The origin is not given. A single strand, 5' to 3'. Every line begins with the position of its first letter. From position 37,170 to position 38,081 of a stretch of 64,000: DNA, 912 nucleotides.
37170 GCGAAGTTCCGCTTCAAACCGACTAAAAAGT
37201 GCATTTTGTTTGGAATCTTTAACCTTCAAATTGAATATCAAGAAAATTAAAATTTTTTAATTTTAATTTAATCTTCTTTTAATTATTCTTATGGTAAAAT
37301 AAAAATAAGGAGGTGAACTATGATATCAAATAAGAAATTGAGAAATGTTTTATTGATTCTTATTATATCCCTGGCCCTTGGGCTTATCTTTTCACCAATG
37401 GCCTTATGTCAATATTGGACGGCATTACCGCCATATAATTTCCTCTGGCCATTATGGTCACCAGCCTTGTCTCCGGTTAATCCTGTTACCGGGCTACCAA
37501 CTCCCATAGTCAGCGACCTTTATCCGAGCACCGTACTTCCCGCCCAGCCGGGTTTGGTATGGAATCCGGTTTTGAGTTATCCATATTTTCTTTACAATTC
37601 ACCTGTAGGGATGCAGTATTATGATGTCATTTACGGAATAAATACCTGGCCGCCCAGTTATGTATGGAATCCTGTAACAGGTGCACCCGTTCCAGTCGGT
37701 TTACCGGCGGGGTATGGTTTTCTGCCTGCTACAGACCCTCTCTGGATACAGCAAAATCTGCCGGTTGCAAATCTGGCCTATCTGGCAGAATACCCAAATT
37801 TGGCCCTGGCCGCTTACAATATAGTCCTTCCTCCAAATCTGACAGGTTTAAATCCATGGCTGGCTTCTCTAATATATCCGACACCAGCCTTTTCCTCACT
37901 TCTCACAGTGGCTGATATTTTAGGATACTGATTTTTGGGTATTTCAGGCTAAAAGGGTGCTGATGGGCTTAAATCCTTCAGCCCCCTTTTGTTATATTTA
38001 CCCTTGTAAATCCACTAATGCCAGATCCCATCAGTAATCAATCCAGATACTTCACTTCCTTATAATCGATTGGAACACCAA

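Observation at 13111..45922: Shared aromatic/Pro/Gly/Asn-rich low-complexity module on at least eight unrelated secreted proteins: candidate undescribed surface-matrix or retention tag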

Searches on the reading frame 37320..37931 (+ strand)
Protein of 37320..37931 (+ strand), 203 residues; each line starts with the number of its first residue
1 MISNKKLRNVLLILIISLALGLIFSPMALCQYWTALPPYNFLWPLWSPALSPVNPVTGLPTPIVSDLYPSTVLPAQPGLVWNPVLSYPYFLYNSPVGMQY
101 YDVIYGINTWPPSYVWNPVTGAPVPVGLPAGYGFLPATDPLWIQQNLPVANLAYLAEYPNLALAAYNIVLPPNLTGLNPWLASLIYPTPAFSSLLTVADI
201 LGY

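Call 4: search_protein_families(library=pfam, proteins=[window:37320-37931:+], max_evalue=0.01)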
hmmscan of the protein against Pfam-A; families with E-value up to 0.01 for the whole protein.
window:37320-37931:+ (203 aa): 0 families

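Call 7: search_protein_families(library=ncbifam, proteins=[window:37320-37931:+], max_evalue=0.1)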
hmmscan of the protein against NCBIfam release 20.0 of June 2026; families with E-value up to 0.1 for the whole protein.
window:37320-37931:+ (203 aa): 0 families

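Call 8: find_encoding_contigs(protein=window:37320-37931:+, flank=10000, max_places=6)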
Protein window:37320-37931:+ (203 aa): 5 contigs read that carry it; 5 places shown.
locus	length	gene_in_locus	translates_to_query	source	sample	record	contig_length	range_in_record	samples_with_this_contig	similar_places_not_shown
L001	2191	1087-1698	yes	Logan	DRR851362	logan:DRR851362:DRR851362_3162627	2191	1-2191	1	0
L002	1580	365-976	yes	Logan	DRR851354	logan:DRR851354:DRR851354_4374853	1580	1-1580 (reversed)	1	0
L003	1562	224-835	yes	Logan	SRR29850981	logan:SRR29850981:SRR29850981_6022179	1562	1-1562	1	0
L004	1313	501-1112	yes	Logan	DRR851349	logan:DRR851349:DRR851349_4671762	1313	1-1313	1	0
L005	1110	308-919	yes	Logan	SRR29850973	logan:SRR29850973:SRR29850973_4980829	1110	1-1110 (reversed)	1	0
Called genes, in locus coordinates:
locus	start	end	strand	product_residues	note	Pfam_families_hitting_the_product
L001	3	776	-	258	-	?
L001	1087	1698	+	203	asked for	-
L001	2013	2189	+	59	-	?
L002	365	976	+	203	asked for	-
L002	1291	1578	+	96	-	?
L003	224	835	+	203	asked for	-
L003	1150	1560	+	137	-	?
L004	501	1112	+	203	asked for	-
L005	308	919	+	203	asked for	-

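Call 9: find_homologous_proteins(query=window:37320-37931:+, max_evalue=0.001)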
Query window:37320-37931:+ (203 aa): 236 proteins with E <= 0.001 among 2702 candidates; the best 120 are listed.
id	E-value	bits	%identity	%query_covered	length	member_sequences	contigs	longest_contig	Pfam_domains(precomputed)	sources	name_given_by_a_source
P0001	2.6e-126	438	100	100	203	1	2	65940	-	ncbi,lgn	ncbi:MAG: hypothetical protein ACMUIU_07245 [bacterium]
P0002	4.0e-103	362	81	100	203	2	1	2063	-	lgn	-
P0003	1.4e-90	321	71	100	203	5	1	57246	-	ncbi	ncbi:MAG: hypothetical protein ACMUIL_02715 [bacterium]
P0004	2.9e-89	317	70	100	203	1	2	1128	-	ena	-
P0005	1.5e-88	314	69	100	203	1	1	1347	-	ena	-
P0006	1.8e-88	314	69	100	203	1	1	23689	-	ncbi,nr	ncbi:hypothetical protein JXL19_08650 [bacterium]|nr:hypothetical protein [bacterium]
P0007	6.1e-88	312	71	100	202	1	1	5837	-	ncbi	-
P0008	6.1e-88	312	70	100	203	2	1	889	-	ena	-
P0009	1.1e-86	308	71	98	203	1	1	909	-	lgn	-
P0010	2.1e-86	307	68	100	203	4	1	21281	-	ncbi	ncbi:MAG: hypothetical protein ACMUIM_03540 [bacterium]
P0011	4.8e-86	306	70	100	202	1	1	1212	-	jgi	jgi:hypothetical protein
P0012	1.4e-85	304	76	87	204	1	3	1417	-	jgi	jgi:hypothetical protein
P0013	2.0e-85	304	70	100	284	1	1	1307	-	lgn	-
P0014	6.7e-85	302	70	100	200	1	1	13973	-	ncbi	ncbi:MAG: hypothetical protein ACMUHX_03825 [bacterium]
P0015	4.5e-84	300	69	100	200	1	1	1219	-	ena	-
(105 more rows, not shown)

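Call 12: find_related_loci(query=A1, collection=genome_contigs, flank=10000)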
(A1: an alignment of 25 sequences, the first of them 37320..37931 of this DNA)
Query A1 (203 aa) in genome_contigs; peptide patterns used: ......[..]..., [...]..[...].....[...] (x = any residue, [..] = any of these).
178 stretches matched a pattern; 155 encode a relative of the query (tblastn E <= 1e-3); the best 80 are kept; 78 distinct loci.
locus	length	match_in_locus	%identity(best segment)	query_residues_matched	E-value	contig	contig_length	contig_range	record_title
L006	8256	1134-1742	83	1-203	1e-103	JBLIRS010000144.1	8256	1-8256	MAG: bacterium isolate MF1_201704_bin_296 MF1_201704_bin_296_scaffold_144, whole genome shotgun sequence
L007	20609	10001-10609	71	1-203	1e-88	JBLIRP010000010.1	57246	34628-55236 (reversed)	MAG: bacterium isolate MF1_202303_bin_233 MF1_202303_bin_233_scaffold_10, whole genome shotgun sequence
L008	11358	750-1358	69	1-203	3e-88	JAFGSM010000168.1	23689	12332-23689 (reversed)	MAG: bacterium isolate Zod_Metabat.896 k87_8826315, whole genome shotgun sequence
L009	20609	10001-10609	71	1-203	8e-88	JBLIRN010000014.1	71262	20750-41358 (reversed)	MAG: bacterium isolate MG2_202303_bin_136 MG2_202303_bin_136_scaffold_14, whole genome shotgun sequence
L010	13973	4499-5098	70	1-203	1e-85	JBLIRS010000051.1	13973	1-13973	MAG: bacterium isolate MF1_201704_bin_296 MF1_201704_bin_296_scaffold_51, whole genome shotgun sequence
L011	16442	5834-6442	68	1-203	5e-83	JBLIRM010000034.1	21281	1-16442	MAG: bacterium isolate MG2_202303_bin_300 MG2_202303_bin_300_scaffold_34, whole genome shotgun sequence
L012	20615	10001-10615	65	4-203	1e-74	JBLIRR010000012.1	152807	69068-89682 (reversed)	MAG: bacterium isolate MF1_201910_bin_226 MF1_201910_bin_226_scaffold_12, whole genome shotgun sequence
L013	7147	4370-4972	59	6-203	7e-69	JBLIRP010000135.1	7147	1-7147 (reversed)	MAG: bacterium isolate MF1_202303_bin_233 MF1_202303_bin_233_scaffold_135, whole genome shotgun sequence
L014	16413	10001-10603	59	6-203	7e-69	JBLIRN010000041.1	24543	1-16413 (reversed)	MAG: bacterium isolate MG2_202303_bin_136 MG2_202303_bin_136_scaffold_41, whole genome shotgun sequence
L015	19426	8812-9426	51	1-201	3e-59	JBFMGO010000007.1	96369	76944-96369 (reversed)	MAG: bacterium isolate MAG299 MAG299_7, whole genome shotgun sequence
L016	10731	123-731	52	4-201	6e-58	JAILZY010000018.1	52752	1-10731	MAG: bacterium isolate HOT.CON.50 NODE_610_length_52752_cov_19.423161, whole genome shotgun sequence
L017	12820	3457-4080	52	1-202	2e-54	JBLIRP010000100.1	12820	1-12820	MAG: bacterium isolate MF1_202303_bin_233 MF1_202303_bin_233_scaffold_100, whole genome shotgun sequence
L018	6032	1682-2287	52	1-202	2e-53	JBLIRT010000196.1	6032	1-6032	MAG: bacterium isolate MF1_201704_bin_1079 MF1_201704_bin_1079_scaffold_196, whole genome shotgun sequence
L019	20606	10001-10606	48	4-201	2e-52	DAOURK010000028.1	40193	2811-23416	MAG TPA_asm: Pseudomonadota bacterium isolate CSMAG_150 CSMAG_150_k141_167657_length_40193_cov_1315.5214, whole genome s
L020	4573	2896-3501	48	1-203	5e-52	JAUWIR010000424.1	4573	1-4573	MAG: Pseudomonadota bacterium isolate CSMAG_2299 CSMAG_2299_k127_6688736_length_4573_cov_17.0171, whole genome shotgun s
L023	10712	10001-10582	52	1-193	2e-50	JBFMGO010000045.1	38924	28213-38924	MAG: bacterium isolate MAG299 MAG299_45, whole genome shotgun sequence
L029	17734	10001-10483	55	1-160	9e-49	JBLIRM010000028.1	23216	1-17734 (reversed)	MAG: bacterium isolate MG2_202303_bin_300 MG2_202303_bin_300_scaffold_28, whole genome shotgun sequence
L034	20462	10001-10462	54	1-155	3e-48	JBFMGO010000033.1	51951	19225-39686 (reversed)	MAG: bacterium isolate MAG299 MAG299_33, whole genome shotgun sequence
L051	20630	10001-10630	49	2-202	1e-44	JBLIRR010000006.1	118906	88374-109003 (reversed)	MAG: bacterium isolate MF1_201910_bin_226 MF1_201910_bin_226_scaffold_6, whole genome shotgun sequence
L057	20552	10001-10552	47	2-202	2e-43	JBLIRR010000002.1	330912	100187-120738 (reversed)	MAG: bacterium isolate MF1_201910_bin_226 MF1_201910_bin_226_scaffold_2, whole genome shotgun sequence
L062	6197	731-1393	44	1-203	1e-43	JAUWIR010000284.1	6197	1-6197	MAG: Pseudomonadota bacterium isolate CSMAG_2299 CSMAG_2299_k127_3756880_length_6197_cov_23.8446, whole genome shotgun s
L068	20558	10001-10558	48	2-202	2e-42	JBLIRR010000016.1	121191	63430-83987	MAG: bacterium isolate MF1_201910_bin_226 MF1_201910_bin_226_scaffold_16, whole genome shotgun sequence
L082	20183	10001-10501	47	5-160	7e-40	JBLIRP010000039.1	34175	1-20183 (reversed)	MAG: bacterium isolate MF1_202303_bin_233 MF1_202303_bin_233_scaffold_39, whole genome shotgun sequence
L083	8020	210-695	47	1-158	6e-40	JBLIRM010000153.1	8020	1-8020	MAG: bacterium isolate MG2_202303_bin_300 MG2_202303_bin_300_scaffold_153, whole genome shotgun sequence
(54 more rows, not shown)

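Call 35: predict_structure(alignment_id=A2)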
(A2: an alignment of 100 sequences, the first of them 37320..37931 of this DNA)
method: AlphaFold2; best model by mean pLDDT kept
length: 203 residues; sequences in the alignment: 100
mean_pLDDT: 90.2   pTM: 0.80
mean pLDDT of the five models: 90.2, 89.8, 89.0, 88.2, 82.6
residues with pLDDT >= 90: 148; 70-90: 37; 50-70: 18; < 50: 0
segments of 3 or more residues with pLDDT < 50: none
pLDDT, mean of each block of 10 residues (from residue 1): 81 94 74 96 97 93 96 97 96 95 96 94 94 93 97 94 79 65 79 94 93
secondary structure, 60 per line:
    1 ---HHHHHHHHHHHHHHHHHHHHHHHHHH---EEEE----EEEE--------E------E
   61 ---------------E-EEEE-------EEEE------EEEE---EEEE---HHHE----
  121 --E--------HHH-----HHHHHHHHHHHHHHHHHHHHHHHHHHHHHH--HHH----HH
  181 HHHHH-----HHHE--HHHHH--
elements in order: H4-29 E33-36 E41-44 E78-81 E89-92 E99-102 E106-109 H140-169 H179-185 H197-201

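Call 38: fold_search(model_id=the predicted structure, library=pdb)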
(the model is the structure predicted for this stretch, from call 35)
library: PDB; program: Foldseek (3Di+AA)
matches with E <= 10: 27; with E <= 0.001: 0
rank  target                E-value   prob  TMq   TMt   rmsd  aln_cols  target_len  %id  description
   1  5min_B                1.4e+00  0.01  0.11  0.05  13.2       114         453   16  Apo form of the soluble PQQ-dependent Glucose Dehydrogenase from Acinetobacter calcoaceticus (released 2017-12-20)
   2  9naa_A                2.1e+00  0.02  0.12  0.10  12.0        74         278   19  Unusual structure of a bacteriophytochrome fragment derived from full length SaBphP2 (released 2025-05-14)
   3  8uph_B                2.2e+00  0.02  0.11  0.06  11.8        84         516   19  Prf state of Stigmatella aurantiaca bacteriophytochrome 2 (released 2024-09-25)
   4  4qbb_C                4.9e+00  0.08  0.17  0.21   5.4        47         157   15  Structure of the foot-and-mouth disease virus leader proteinase in complex with inhibitor (N~2~-[(3S)-4-({(2R)-1-[(4-C (released 2014-11-05)
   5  1qol_A                5.5e+00  0.04  0.17  0.20  12.0        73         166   15  STRUCTURE OF THE FMDV LEADER PROTEASE (released 2000-11-10)
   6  4a5a_D                5.9e+00  0.01  0.14  0.06  14.4        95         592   13  Crystal structure of the C258S/C268S variant of Toxoplasma gondii nucleoside triphosphate diphosphohydrolase 3 (NTPDas (released 2011-11-30)
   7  4a5a_B                6.2e+00  0.01  0.14  0.06  14.8       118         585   11  Crystal structure of the C258S/C268S variant of Toxoplasma gondii nucleoside triphosphate diphosphohydrolase 3 (NTPDas (released 2011-11-30)
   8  4a5a_A                6.2e+00  0.01  0.14  0.06  14.8       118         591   11  Crystal structure of the C258S/C268S variant of Toxoplasma gondii nucleoside triphosphate diphosphohydrolase 3 (NTPDas (released 2011-11-30)
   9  4qbb_A                6.6e+00  0.09  0.16  0.20   2.5        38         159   16  Structure of the foot-and-mouth disease virus leader proteinase in complex with inhibitor (N~2~-[(3S)-4-({(2R)-1-[(4-C (released 2014-11-05)
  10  7t55_A                6.6e+00  0.01  0.16  0.06  18.5       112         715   17  Cryo-EM structure of PCAT1 in the inward-facing wide conformation under ATP turnover condition (released 2022-02-02)
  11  4o2d_A                6.6e+00  0.01  0.10  0.05  14.8       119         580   10  Crystal structure of aspartyl-tRNA synthetase from Mycobacterium smegmatis with bound aspartic acid (released 2014-01-22)
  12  7q52                  7.1e+00  0.02  0.09  0.06   9.4        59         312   15  Crystal structure of S/T protein kinase PknG from Mycobacterium tuberculosis in complex with inhibitor L2W (released 2022-06-22)
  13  3fmc_C                7.5e+00  0.01  0.10  0.06  14.4        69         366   13  CRYSTAL STRUCTURE OF a putative succinylglutamate desuccinylase / aspartoacylase family protein (SAMA_0604) FROM SHEWA (released 2009-01-06)
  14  7zn2_g                7.5e+00  0.01  0.11  0.04  16.0       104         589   16  Tail tip of siphophage T5 : full complex after interaction with its bacterial receptor FhuA (released 2023-02-08)
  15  4a59_B                7.5e+00  0.01  0.13  0.06  13.4       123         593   10  Crystal structure of Toxoplasma gondii nucleoside triphosphate diphosphohydrolase 3 (NTPDase3) in complex with AMP (released 2011-11-30)
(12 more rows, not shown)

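Call 48: search_protein_representatives(alignment_id=A2)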
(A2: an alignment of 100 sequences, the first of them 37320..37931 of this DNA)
Query: 100 sequences, 209 profile positions. Proteins with E-value up to 0.001 (for the whole library): 102; up to 1e-10: 84; up to 1e-30: 45. The best 102 are listed.
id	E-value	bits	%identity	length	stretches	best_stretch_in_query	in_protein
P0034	1.6e-77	276.4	-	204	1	1-203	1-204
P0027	2.0e-75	269.6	-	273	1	8-206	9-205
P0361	8.3e-64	231.6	-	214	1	3-203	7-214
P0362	1.0e-63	231.3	-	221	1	1-202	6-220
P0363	1.3e-62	227.7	-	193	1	5-201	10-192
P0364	1.0e-60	221.5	-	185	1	1-148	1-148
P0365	2.7e-59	216.8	-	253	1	9-201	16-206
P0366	9.8e-58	211.8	-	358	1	3-198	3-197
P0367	1.0e-57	211.7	-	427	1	8-197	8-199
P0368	1.2e-57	211.5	-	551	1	4-204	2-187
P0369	1.2e-57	211.4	-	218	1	1-192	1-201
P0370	9.0e-57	208.6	-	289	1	6-198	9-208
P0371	1.6e-56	207.8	-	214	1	1-202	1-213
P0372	5.2e-55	202.9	-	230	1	1-187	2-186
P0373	3.1e-53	197.1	-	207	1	11-201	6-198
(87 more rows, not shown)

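Call 49: search_protein_families(library=pfam, proteins=[window:37410-37928:+], max_evalue=1)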
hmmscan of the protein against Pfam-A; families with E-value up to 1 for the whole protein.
window:37410-37928:+ (173 aa): 0 families

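Call 50: search_solved_structures(query=A2, max_evalue=1)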
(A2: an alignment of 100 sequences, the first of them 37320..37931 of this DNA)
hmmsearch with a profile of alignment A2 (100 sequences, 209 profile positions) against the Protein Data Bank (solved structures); distinct sequences matched with E-value up to 1: 0.
